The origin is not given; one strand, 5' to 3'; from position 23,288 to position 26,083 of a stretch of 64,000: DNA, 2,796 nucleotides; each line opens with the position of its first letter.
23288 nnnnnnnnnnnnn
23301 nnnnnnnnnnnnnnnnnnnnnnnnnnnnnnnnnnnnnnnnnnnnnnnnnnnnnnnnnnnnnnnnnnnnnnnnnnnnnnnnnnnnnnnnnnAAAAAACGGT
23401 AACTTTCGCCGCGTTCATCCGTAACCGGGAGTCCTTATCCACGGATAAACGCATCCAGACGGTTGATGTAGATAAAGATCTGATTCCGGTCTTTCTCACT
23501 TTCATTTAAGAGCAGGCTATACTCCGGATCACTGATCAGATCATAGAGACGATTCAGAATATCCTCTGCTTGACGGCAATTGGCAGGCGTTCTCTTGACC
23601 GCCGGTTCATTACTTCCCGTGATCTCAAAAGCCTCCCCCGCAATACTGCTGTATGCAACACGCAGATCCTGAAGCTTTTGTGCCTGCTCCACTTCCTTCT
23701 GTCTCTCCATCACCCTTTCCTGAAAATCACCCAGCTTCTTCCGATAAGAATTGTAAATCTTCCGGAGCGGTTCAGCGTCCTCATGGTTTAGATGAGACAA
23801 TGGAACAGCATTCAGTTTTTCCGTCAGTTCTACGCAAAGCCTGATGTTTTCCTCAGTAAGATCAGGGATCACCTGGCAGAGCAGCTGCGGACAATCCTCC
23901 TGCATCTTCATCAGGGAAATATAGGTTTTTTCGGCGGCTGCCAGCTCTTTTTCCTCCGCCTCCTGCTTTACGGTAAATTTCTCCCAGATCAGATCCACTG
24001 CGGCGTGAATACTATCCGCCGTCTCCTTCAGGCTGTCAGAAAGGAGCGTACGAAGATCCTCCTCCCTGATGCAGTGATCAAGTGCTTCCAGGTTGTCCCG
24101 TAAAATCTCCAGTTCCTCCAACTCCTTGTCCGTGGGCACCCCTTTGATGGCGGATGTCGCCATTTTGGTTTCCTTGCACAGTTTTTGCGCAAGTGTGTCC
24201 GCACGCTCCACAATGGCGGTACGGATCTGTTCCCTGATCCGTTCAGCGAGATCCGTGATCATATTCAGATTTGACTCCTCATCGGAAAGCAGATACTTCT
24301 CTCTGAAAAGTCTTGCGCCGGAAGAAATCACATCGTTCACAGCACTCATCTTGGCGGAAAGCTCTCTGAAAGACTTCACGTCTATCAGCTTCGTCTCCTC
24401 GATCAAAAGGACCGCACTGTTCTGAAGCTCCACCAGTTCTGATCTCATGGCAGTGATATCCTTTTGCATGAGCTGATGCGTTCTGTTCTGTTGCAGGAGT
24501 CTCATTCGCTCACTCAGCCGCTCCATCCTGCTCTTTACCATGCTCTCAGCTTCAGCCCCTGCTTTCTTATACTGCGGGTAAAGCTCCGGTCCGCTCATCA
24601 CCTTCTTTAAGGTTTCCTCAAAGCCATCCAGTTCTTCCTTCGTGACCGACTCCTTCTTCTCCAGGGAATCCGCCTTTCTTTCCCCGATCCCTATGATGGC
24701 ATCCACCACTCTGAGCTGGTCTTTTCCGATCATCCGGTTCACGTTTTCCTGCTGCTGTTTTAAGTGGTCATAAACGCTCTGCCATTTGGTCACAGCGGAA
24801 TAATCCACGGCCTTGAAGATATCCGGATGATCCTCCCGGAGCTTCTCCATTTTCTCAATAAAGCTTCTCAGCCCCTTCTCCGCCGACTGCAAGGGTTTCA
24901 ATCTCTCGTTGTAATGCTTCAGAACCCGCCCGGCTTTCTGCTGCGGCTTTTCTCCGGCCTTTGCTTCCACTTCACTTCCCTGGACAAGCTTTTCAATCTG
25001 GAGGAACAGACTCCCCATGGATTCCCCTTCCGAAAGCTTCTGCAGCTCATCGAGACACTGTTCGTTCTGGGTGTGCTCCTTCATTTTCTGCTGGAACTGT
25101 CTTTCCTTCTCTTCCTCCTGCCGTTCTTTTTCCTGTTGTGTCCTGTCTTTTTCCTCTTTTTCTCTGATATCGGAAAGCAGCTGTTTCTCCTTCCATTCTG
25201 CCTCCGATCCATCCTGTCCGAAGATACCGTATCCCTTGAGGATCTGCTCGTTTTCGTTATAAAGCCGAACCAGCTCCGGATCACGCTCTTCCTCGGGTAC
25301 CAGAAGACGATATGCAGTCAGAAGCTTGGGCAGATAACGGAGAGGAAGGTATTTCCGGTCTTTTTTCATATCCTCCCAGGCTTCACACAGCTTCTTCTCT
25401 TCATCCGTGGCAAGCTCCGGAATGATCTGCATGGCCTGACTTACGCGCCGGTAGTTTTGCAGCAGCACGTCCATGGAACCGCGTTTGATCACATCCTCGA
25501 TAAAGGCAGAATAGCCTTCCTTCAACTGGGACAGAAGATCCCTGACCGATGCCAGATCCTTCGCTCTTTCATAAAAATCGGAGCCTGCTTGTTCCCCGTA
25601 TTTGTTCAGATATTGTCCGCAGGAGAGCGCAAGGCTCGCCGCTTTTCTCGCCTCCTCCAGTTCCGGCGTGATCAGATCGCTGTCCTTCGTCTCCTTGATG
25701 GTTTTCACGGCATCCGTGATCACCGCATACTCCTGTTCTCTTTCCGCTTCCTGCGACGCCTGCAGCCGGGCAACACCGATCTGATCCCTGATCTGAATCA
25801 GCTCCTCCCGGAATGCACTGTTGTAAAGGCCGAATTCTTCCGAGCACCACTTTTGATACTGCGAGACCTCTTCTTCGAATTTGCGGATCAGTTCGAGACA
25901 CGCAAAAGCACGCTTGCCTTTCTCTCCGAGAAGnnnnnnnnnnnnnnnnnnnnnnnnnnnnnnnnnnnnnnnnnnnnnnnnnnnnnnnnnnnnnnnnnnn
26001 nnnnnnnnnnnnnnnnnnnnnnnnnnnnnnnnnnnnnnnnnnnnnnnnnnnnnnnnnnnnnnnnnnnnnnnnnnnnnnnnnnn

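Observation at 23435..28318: Orphan 1,627-aa helical, charge-rich giant protein with no recognisable domain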

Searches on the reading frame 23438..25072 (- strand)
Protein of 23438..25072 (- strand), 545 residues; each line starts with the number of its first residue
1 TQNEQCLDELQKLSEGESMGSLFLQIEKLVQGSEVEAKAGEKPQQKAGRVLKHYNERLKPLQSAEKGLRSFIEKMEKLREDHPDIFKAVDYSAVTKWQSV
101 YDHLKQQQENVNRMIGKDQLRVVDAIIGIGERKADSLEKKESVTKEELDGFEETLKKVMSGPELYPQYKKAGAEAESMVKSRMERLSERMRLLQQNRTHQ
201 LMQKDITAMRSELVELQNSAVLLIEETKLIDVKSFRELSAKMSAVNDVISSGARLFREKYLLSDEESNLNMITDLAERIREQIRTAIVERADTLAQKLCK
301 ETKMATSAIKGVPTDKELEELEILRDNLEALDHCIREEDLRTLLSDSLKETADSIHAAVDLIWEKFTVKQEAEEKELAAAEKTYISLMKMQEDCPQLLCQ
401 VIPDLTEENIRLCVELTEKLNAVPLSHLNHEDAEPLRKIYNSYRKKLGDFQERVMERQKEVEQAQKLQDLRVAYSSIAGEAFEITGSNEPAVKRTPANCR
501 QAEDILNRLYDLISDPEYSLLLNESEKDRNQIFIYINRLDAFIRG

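Call 42: search_protein_families(library=pfam, proteins=[window:23438-25072:-], max_evalue=10)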
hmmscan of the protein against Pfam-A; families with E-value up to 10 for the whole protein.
window:23438-25072:- (545 aa): 6 families
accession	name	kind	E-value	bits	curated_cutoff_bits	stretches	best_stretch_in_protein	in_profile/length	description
PF16546.10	SGTA_dimer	-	0.0059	16.8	26.8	1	349-380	24-55/67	Homodimerisation domain of SGTA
PF17935.6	TetR_C_27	-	0.031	14.8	26.1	0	151-189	13-51/106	Tetracyclin repressor-like, C-terminal domain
PF10073.14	GapR_DNA-bd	-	0.48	10.5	22.6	1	65-86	2-23/72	GapR-like, DNA-binding domain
PF20947.2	Flu_PB2_1st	-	4.4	7.4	27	1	183-204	1-22/36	Influenza RNA polymerase PB2 N-terminal region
PF04895.17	Nre_C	-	6.9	7.1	27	0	436-478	39-81/110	Archaeal Nre, C-terminal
PF13801.11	Metal_resist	-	8.8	6.9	29.2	1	427-464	41-78/125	Heavy-metal resistance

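Call 43: search_protein_families(library=phrogs, proteins=[window:23438-25072:-], max_evalue=1)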
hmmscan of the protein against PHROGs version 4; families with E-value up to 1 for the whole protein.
window:23438-25072:- (545 aa): 2 families
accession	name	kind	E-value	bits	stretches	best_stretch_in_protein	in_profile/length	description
phrog_34840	-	unknown function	0.33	12.3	0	75-114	38-78/83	-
phrog_1063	-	head and packaging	0.82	10.8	1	437-485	27-75/143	terminase small subunit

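Call 67: search_solved_structures(query=window:23438-25072:-, max_evalue=10)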
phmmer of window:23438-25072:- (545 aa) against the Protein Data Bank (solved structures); distinct sequences matched with E-value up to 10: 3.
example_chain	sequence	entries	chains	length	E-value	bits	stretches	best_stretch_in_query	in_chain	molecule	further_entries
7yll_A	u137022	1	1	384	0.04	16.2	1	98-184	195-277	DNA polymerase IV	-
9ges_A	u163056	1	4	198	0.073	15.3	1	433-477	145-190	E3 ubiquitin-protein ligase CCNB1IP1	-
1e3h_A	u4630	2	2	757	0.75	12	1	266-384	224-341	GUANOSINE PENTAPHOSPHATE SYNTHETASE | Polyribonucleotide nucleotidyltransferase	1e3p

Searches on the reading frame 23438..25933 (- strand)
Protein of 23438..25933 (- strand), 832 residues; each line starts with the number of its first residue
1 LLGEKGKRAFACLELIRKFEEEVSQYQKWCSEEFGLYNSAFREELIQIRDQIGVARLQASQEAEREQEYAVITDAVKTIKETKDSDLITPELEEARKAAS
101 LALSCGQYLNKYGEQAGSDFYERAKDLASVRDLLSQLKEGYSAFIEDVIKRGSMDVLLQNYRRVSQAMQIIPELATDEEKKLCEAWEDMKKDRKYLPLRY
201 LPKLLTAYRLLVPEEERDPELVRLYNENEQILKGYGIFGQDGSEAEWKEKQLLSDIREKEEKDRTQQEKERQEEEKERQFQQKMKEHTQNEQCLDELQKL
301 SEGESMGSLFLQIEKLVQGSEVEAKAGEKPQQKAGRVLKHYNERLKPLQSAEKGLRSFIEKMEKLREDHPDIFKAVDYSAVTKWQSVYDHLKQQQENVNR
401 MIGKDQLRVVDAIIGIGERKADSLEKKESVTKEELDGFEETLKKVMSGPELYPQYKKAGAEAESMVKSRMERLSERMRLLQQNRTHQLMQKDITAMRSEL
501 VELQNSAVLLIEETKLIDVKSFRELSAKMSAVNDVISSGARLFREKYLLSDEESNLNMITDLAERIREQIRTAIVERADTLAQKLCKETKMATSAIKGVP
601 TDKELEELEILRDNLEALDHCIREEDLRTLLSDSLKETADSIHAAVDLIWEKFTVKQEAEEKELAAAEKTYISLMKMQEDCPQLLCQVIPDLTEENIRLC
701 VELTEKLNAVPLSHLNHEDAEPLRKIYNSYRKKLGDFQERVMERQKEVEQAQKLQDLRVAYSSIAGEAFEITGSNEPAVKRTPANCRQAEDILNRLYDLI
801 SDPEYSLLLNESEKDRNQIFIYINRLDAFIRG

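Call 24: search_protein_representatives(protein=window:23438-25921:-)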
Query: 828 residues. Proteins with E-value up to 0.001 (for the whole library): 0; up to 1e-10: 0; up to 1e-30: 0. The best 0 are listed.
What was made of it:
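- The exhaustive search (call 24) did not even return the protein's own cluster, so its negative result is weaker than it looks.
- Tried and rejected: Exhaustive phmmer of residues 800-1627 against 1.84 billion representatives gave 0 hits (call 24).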

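Call 54: predict_structure(protein=window:23438-25933:-)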
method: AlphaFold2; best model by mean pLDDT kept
length: 832 residues; sequences in the alignment: 1
mean_pLDDT: 54.3   pTM: 0.30
mean pLDDT of the five models: 54.3, 52.5, 47.3, 44.7, 42.7
residues with pLDDT >= 90: 14; 70-90: 167; 50-70: 288; < 50: 363
segments of 3 or more residues with pLDDT < 50: 1-20, 29-176, 178-180, 182-202, 210-213, 218-222, 224-252, 275-277, 279-288, 302-304, 318-321, 323-326, 549-551, 654-728, 733-735
pLDDT, mean of each block of 10 residues (from residue 1): 34 43 48 41 40 39 36 33 33 36 30 29 26 27 28 32 36 41 46 41 50 47 46 33 36 53 57 48 44 54 51 52 45 60 67 70 68 58 68 69 64 74 77 77 61 54 68 79 73 77 74 58 69 71 60 62 73 66 63 53 61 62 52 55 57 47 36 30 29 35 36 35 42 49 59 74 85 77 86 91 79 81 90 81
secondary structure, 60 per line:
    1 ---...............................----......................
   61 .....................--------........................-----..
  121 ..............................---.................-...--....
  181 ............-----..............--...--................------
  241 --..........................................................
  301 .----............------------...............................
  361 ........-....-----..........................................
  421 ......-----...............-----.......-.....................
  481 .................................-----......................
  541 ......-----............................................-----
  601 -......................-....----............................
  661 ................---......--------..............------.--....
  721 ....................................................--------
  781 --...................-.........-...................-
elements in order (helices of 4 or more, strands of 3 or more residues): H4-34 H39-81 H90-113 H119-150 H154-170 H177-192 H198-211 H219-234 H243-301 H306-317 H330-368 H370-373 H379-426 H432-446 H452-458 H460-513 H519-546 H552-595 H602-623 H625-628 H633-676 H681-685 H694-707 H717-772 H783-801 H803-811 H813-831

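Call 59: fold_search(model_id=the predicted structure, library=pdb)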
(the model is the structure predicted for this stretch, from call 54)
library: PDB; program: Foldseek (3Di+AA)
matches with E <= 10: 366; with E <= 0.001: 0
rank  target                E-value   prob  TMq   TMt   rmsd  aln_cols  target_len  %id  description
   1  9mg8_B                4.2e-03  0.77  0.08  0.16  38.8       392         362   17  Crystal Structure of b-iTHR-110 (released 2025-12-17)
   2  5j1i_B                3.4e-02  0.75  0.11  0.22  22.1       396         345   11  Structure of the spectrin repeats 7, 8, and 9 of the plakin domain of plectin (released 2016-07-20)
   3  6a30_A                4.3e-02  0.84  0.12  0.17  29.7       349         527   13  Crystal Structure of Munc13-1 MUN Domain and Synaptobrevin-2 Juxtamembrane Linker Region (released 2019-01-30)
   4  9dgq_n                5.0e-02  0.41  0.11  0.04  35.4       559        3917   12  Structure of dynein-1 on microtubules (released 2025-09-10)
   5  7k5b_C                5.2e-02  0.41  0.11  0.04  41.4       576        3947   12  Structure of outer-arm dynein bound to microtubule doublet in microtubule binding state 2 (MTBS-2) (released 2021-09-29)
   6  2pfv                  5.7e-02  0.20  0.09  0.12  39.6       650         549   13  S. cerevisiae Exo70 with additional residues to 2.1 Angrstrom resolution (released 2007-05-22)
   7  8glv_Fm               8.4e-02  0.33  0.14  0.05  66.6       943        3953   12  96-nm repeat unit of doublet microtubules from Chlamydomonas reinhardtii flagella (released 2023-05-31)
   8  7k58_C                9.2e-02  0.23  0.11  0.04  43.0       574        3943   13  Structure of outer-arm dyneins bound to microtubule with microtubule binding state 1(MTBS-1) (released 2021-09-29)
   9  7t7c_A                9.6e-02  0.72  0.13  0.10  28.1       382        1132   13  The hexagonal organization of Munc13-1 C1-C2B-MUN-C2C domains between lipid bilayers (released 2022-02-09)
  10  5j1i_A                9.6e-02  0.41  0.11  0.21  22.6       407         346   11  Structure of the spectrin repeats 7, 8, and 9 of the plakin domain of plectin (released 2016-07-20)
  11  9mg8_A                1.1e-01  0.30  0.09  0.16  37.7       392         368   16  Crystal Structure of b-iTHR-110 (released 2025-12-17)
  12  7z8k_e                1.2e-01  0.30  0.13  0.12  31.1       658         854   13  Cytoplasmic dynein (A1) bound to BICDR1 (released 2022-07-27)
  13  7a8t_A                1.3e-01  0.41  0.11  0.17  29.3       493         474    9  Crystal structure of sarcomeric protein FATZ-1 (mini-FATZ-1 construct) in complex with rod domain of alpha-actinin-2 (released 2021-06-30)
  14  9dgq_m                1.3e-01  0.23  0.10  0.04  35.6       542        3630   11  Structure of dynein-1 on microtubules (released 2025-09-10)
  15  5uf7                  1.4e-01  0.66  0.12  0.17  29.1       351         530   15  CRYSTAL STRUCTURE OF MUNC13-1 MUN DOMAIN (released 2017-02-15)
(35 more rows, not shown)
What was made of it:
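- Closest known: Spectrin-repeat, plakin and EzrA-type helical-bundle rod proteins. Same: These are the best, though non-significant, Foldseek matches: plectin plakin repeats E = 0.034 and beta-spectrin repeats E = 0.2-0.4 (call 59).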

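Call 81: fold_search(model_id=the predicted structure, library=viral)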
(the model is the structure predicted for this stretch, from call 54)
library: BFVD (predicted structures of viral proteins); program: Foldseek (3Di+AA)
matches with E <= 10: 417; with E <= 0.001: 0
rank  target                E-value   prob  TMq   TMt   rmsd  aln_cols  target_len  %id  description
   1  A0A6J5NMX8            1.7e-03  0.99  0.15  0.19  51.3       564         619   11  Uncharacterized protein [uncultured Caudovirales phage]
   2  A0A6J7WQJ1            2.0e-03  0.97  0.13  0.17  52.4       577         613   11  Uncharacterized protein [uncultured Caudovirales phage]
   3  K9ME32                6.8e-03  0.89  0.11  0.12  31.5       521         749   12  (no name in the UniProt tables at hand)
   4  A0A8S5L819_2          7.9e-03  0.84  0.18  0.15  70.9      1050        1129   13  Minor tail protein [Siphoviridae sp. ctDmQ3]
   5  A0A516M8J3            1.0e-02  0.35  0.08  0.08  37.1       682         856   14  (no name in the UniProt tables at hand)
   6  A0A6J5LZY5            1.3e-02  0.44  0.12  0.10  40.9       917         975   11  Uncharacterized protein [uncultured Caudovirales phage]
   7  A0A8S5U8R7            1.7e-02  0.38  0.09  0.06  55.2       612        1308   13  Minor tail protein [Siphoviridae sp. ctnMR5]
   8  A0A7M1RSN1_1          1.9e-02  0.33  0.10  0.09  42.7       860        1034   12  Uncharacterized protein [uncultured phage cr124_1]
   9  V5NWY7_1              2.3e-02  0.41  0.11  0.09  34.8       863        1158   13  F-UL-36 protein [Chelonid alphaherpesvirus 5]
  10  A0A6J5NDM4            3.0e-02  0.20  0.08  0.09  55.5       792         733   14  Uncharacterized protein [uncultured Caudovirales phage]
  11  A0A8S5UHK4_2          3.1e-02  0.47  0.13  0.11  37.0       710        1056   13  Trimeric coiled-coil viral fiber [Siphoviridae sp. ctZd434]
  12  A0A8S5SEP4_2          3.4e-02  0.84  0.19  0.15  34.9       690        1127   11  Chromosome segregation ATPase (Fragment) [virus sp. ctX0L1]
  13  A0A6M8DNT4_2          3.4e-02  0.60  0.16  0.10  46.9       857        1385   14  (no name in the UniProt tables at hand)
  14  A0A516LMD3            3.4e-02  0.28  0.09  0.10  44.1       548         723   12  (no name in the UniProt tables at hand)
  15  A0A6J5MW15            3.6e-02  0.23  0.10  0.09  29.3       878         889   11  Uncharacterized protein [uncultured Caudovirales phage]
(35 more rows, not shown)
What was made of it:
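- Closest known: Phage tape-measure and minor-tail proteins. Same: They are long helical proteins and appear among the weak BFVD Foldseek matches (E = 2e-3 to 0.2, TM < 0.2; call 81).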

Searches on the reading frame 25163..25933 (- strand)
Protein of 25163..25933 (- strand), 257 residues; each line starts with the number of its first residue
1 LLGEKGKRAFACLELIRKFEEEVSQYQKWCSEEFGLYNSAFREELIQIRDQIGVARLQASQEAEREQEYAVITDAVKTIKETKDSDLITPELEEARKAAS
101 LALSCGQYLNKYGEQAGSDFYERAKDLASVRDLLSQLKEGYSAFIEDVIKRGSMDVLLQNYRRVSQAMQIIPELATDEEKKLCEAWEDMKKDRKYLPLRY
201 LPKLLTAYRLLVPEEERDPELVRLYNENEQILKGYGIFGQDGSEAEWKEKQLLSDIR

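Call 42: search_protein_families(library=pfam, proteins=[window:25199-25933:-], max_evalue=10)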
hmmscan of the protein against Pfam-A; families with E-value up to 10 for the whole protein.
window:25199-25933:- (245 aa): 1 family
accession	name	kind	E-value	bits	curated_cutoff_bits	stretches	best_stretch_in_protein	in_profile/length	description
PF12128.14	DUF3584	-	0.029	12.3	31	1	12-189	783-962/1191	Protein of unknown function (DUF3584)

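Call 68: search_solved_structures(query=window:25163-25933:-, max_evalue=10)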
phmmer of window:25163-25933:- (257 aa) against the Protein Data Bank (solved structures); distinct sequences matched with E-value up to 10: 0.
